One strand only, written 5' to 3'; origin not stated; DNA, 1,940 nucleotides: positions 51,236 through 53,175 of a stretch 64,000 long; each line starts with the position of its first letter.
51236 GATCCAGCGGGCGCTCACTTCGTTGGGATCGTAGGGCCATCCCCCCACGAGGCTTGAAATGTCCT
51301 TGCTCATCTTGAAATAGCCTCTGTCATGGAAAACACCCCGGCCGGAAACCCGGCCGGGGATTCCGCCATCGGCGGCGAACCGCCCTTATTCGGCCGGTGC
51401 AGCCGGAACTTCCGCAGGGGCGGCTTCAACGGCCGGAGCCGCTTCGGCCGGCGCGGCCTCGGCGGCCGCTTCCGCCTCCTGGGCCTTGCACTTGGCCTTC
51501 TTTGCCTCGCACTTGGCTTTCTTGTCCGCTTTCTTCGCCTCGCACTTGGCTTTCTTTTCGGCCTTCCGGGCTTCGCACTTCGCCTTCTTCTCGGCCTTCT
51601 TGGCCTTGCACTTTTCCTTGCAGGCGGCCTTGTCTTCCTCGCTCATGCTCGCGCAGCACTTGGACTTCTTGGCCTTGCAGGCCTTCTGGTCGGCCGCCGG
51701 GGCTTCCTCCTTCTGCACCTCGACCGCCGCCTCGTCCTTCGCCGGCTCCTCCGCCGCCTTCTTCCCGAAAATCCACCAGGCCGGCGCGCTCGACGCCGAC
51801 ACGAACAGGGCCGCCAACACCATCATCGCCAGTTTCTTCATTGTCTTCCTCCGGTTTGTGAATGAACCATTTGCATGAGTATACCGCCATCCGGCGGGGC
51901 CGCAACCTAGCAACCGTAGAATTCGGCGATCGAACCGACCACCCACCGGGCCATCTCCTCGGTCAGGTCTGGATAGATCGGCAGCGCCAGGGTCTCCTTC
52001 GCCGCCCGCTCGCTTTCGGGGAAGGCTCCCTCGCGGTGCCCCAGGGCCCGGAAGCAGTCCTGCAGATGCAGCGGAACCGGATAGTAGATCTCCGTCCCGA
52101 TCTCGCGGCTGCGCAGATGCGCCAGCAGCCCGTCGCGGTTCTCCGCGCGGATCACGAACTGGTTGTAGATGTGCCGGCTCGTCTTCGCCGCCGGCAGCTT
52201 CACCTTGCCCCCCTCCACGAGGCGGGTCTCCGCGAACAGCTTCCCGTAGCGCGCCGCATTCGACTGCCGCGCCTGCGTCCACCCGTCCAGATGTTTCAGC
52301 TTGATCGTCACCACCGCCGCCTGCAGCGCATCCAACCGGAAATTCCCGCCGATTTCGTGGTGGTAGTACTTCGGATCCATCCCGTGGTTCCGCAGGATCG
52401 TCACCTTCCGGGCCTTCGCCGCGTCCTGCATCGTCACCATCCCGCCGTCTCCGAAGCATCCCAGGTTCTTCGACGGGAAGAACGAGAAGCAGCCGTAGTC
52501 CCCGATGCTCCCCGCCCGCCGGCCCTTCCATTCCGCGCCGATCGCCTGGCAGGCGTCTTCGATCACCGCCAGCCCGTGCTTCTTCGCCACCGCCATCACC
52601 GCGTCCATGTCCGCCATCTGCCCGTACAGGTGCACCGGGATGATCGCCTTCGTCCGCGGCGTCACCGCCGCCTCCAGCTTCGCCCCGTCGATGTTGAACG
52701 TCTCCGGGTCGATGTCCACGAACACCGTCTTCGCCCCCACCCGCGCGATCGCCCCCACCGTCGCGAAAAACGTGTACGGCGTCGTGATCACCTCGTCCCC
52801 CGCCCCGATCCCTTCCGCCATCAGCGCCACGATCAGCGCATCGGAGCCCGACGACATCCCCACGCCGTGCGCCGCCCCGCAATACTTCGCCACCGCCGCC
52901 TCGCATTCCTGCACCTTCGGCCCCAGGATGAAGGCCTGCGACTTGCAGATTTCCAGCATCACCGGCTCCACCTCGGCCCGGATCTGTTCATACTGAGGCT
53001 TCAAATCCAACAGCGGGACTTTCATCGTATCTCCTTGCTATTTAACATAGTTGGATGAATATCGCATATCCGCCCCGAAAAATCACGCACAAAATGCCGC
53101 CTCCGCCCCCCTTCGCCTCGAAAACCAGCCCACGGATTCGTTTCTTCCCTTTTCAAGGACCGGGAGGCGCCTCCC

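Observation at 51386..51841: Monocistronic, strongly signalled small secreted protein made of Lys/Ala/Cys decapeptide repeats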

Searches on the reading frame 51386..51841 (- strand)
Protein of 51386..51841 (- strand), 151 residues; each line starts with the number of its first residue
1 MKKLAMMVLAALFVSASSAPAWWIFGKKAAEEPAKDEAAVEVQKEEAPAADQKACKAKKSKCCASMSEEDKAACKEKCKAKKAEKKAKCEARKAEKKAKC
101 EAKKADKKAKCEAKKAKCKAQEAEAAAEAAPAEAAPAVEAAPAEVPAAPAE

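Call 8: search_protein_families(library=pfam, proteins=[window:51386-51841:-], max_evalue=0.1)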
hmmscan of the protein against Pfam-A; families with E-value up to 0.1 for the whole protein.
window:51386-51841:- (151 aa): 0 families

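Call 11: find_homologous_proteins(query=window:51386-51841:-, max_evalue=0.01)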
Query window:51386-51841:- (151 aa): 13 proteins with E <= 0.01 among 8000 candidates.
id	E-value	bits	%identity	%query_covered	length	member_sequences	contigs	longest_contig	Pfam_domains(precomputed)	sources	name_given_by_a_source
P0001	1.0e-25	108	54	92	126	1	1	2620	-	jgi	jgi:hypothetical protein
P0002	4.6e-21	93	56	80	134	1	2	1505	-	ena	-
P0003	1.7e-20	91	63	61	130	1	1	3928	-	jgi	jgi:hypothetical protein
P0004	6.7e-18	83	84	25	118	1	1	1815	-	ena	-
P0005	1.7e-16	79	47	82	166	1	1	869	-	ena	-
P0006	9.7e-16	76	45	65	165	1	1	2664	-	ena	-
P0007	1.2e-15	76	59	49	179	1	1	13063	-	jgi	jgi:cytoskeletal protein RodZ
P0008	5.7e-15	74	58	73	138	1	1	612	-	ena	-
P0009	4.2e-14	71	59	52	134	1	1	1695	-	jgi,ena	-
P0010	5.9e-12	64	45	55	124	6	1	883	-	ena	-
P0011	6.7e-10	57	41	60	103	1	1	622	-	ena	-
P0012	2.7e-8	52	54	70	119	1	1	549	-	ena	-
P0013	8.2e-6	44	41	62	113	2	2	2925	-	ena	-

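Call 14: find_encoding_contigs(protein=P0007, flank=7000, max_places=3)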
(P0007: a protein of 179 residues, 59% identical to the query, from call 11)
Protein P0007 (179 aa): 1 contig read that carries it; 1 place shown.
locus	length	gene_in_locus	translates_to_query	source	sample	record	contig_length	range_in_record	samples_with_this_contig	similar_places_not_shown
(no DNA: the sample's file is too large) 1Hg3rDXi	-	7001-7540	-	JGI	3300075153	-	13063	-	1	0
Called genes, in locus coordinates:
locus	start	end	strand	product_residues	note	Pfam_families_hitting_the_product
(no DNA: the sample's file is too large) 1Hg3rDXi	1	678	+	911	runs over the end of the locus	PF03477:ATP-cone, PF13597:NRDD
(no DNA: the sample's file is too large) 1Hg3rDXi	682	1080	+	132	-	-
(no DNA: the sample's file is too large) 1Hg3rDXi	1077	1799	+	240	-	PF13353:Fer4_12, PF04055:Radical_SAM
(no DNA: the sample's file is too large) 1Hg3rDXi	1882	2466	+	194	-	PF00578:AhpC-TSA, PF08534:Redoxin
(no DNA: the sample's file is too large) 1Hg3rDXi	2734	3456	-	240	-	-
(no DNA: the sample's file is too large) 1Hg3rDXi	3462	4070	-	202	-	PF04140:ICMT (weak), PF04191:PEMT (weak)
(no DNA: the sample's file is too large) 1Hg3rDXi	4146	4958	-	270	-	PF00561:Abhydrolase_1, PF12146:Hydrolase_4, PF12697:Abhydrolase_6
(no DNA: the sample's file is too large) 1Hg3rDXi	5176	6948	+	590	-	PF00686:CBM_20 (faint), PF19714:DUF6209 (faint)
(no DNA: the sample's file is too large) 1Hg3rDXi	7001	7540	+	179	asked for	-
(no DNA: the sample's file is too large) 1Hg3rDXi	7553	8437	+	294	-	PF02151:UVR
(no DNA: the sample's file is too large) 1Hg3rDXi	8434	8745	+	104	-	?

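Call 16: find_encoding_contigs(protein=P0003, flank=4000, max_places=3)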
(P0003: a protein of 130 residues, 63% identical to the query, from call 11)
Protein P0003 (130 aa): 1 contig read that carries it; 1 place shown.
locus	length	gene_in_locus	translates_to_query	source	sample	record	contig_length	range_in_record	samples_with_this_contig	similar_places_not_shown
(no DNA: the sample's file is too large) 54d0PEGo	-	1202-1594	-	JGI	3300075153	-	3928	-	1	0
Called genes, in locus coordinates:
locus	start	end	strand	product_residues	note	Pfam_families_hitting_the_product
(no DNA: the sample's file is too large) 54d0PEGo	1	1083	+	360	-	?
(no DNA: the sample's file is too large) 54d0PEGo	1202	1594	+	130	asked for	-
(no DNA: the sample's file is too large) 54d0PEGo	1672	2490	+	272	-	PF02151:UVR (weak)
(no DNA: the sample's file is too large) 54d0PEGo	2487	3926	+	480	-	?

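Call 17: find_encoding_contigs(protein=P0006, flank=4000, max_places=3)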
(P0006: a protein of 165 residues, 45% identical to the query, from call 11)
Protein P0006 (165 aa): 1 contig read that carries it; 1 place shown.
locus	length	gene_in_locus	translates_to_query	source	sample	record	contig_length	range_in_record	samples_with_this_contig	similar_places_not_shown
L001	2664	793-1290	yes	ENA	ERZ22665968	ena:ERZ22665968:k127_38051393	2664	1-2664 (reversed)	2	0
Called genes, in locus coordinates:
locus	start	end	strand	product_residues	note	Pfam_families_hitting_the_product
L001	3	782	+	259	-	?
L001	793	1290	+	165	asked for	-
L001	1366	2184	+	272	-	PF02151:UVR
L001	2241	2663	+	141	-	?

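Call 21: search_protein_representatives(protein=window:51386-51841:-)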
Query: 151 residues. Proteins with E-value up to 0.001 (for the whole library): 13; up to 1e-10: 7; up to 1e-30: 0. The best 13 are listed.
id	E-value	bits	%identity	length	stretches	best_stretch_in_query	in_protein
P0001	3.3e-26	108.2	67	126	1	4-142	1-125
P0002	1.5e-21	93.2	58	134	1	1-132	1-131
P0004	2.1e-18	83.0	66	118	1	1-93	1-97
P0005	5.4e-17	78.5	59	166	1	1-99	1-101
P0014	7.9e-17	77.9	58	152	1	1-130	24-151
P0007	3.8e-16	75.7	65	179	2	1-93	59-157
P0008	1.8e-15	73.5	65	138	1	1-133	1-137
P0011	2.1e-10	57.1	67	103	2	1-56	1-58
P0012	8.7e-09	51.9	66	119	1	6-139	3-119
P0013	2.6e-06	43.9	59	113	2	69-139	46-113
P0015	2.1e-05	41.0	53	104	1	1-117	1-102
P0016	5.1e-05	39.7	48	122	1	1-128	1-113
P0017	1.8e-04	38.0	74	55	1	1-35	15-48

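Call 34: search_solved_structures(query=window:51389-51841:-, max_evalue=1)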
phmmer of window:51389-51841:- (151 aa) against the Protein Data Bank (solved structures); distinct sequences matched with E-value up to 1: 0.

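Call 35: search_protein_families(library=ncbifam, proteins=[window:51389-51841:-], max_evalue=0.01)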
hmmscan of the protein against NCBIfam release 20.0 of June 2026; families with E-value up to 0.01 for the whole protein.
window:51389-51841:- (151 aa): 0 families

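Call 40: predict_structure(alignment_id=A4)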
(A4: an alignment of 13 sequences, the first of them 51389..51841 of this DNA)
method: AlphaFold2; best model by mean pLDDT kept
length: 151 residues; sequences in the alignment: 13
mean_pLDDT: 68.5   pTM: 0.35
mean pLDDT of the five models: 68.5, 66.0, 64.1, 63.9, 61.8
residues with pLDDT >= 90: 43; 70-90: 26; 50-70: 42; < 50: 40
segments of 3 or more residues with pLDDT < 50: 19-23, 34-48, 133-141
pLDDT, mean of each block of 10 residues (from residue 1): 68 60 49 43 44 56 72 87 93 95 96 93 77 46 50 43
secondary structure, 60 per line:
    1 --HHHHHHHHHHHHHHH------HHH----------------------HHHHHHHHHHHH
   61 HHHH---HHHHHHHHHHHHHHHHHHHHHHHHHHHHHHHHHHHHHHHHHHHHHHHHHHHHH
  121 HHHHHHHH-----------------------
elements in order: H3-17 H49-64 H68-128

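Call 44: fold_search(model_id=the predicted structure, library=pdb)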
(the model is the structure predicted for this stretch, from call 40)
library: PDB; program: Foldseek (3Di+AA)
matches with E <= 10: 0; with E <= 0.001: 0
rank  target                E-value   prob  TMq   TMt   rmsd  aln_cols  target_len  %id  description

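Call 45: find_encoding_contigs(protein=P0008, flank=2000, max_places=4)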
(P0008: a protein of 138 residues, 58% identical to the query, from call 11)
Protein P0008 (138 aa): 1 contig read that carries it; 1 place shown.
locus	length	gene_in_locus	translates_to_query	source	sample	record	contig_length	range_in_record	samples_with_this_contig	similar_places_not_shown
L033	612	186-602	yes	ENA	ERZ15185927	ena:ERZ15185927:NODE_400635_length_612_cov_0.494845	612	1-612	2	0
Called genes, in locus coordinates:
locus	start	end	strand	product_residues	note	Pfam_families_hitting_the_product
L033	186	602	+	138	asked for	-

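Call 46: find_encoding_contigs(protein=P0011, flank=2000, max_places=4)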
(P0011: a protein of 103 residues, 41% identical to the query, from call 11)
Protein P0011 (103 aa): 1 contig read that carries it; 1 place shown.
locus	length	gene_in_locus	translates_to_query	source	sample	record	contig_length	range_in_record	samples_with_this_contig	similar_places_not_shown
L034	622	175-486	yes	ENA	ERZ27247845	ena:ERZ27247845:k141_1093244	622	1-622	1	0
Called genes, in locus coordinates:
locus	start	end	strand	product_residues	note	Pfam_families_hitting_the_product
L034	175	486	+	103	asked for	-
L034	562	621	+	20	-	?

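Call 47: find_encoding_contigs(protein=P0010, flank=2000, max_places=6)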
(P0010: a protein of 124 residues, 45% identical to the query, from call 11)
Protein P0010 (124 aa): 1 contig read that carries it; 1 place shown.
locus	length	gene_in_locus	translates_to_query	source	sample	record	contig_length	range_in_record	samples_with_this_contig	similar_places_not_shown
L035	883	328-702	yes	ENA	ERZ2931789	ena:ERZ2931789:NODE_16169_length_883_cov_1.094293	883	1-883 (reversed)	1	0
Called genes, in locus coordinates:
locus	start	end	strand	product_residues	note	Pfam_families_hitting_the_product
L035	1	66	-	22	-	?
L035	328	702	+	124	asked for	-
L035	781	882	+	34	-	?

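Call 67: list_cluster_members(proteins=[window:51389-51841:-, window:50492-51307:-])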
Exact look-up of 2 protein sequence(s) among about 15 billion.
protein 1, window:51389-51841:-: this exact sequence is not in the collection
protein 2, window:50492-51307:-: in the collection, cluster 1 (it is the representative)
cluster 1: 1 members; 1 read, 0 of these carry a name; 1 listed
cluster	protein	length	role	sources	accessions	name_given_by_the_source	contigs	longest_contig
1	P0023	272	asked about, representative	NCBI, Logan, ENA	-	-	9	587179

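Call 68: find_encoding_contigs(protein=P0023, flank=3000, max_places=4)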
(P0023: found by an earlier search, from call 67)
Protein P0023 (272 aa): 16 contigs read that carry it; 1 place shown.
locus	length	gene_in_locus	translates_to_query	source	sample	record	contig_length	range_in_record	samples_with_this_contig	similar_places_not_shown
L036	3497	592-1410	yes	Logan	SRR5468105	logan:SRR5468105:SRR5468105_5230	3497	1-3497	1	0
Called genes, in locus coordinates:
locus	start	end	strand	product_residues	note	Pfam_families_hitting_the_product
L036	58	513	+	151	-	-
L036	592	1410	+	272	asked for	PF02151:UVR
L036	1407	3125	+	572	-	-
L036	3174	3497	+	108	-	?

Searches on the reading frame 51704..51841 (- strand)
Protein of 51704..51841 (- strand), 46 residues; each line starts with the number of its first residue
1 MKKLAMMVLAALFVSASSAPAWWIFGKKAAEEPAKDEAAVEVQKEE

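Call 55: find_homologous_proteins(query=A5, max_evalue=0.01)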
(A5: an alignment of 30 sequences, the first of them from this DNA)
Query A5 (30 sequences) (46 aa, profile of the alignment): 6 proteins with E <= 0.01 among 901 candidates.
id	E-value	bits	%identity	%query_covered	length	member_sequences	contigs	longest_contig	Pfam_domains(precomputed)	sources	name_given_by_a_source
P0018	3.3e-14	70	41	96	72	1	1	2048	-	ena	-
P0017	2.5e-13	67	60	87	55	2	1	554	-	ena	-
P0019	1.0e-11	62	61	61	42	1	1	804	-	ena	-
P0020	1.9e-11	61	59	70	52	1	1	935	-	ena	-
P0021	8.5e-10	56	57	50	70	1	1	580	-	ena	-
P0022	6.1e-7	47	64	48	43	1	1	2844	-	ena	-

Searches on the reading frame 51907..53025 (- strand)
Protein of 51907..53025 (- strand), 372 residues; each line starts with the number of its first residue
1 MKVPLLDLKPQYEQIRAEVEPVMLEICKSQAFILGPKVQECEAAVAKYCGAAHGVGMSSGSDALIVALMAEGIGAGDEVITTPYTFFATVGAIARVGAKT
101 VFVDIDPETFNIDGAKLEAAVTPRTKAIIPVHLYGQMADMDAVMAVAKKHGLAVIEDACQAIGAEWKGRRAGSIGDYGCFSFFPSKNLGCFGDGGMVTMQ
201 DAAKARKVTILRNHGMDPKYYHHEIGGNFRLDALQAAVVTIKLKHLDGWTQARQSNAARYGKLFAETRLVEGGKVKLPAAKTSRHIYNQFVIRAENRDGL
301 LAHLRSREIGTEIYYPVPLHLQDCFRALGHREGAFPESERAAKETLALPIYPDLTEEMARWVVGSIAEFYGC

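Call 8: search_protein_families(library=pfam, proteins=[window:51907-53025:-], max_evalue=0.1)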
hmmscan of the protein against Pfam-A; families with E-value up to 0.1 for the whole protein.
window:51907-53025:- (372 aa): 5 families
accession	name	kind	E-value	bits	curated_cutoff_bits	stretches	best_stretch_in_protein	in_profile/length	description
PF01041.23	DegT_DnrJ_EryC1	-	5.5e-121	404.6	19.8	1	15-366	3-359/360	DegT/DnrJ/EryC1/StrS aminotransferase family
PF01053.26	Cys_Met_Meta_PP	-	6.5e-08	32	27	1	36-160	52-176/381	Cys/Met metabolism PLP-dependent enzyme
PF01212.27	Beta_elim_lyase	-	2.3e-05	24.3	27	1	36-166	32-177/288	Beta-eliminating lyase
PF00266.25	Aminotran_5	-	6.2e-05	22.6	21.5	1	38-164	45-182/371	Aminotransferase class-V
PF06338.17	ComK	-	0.0052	17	22.3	1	120-173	5-62/152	ComK protein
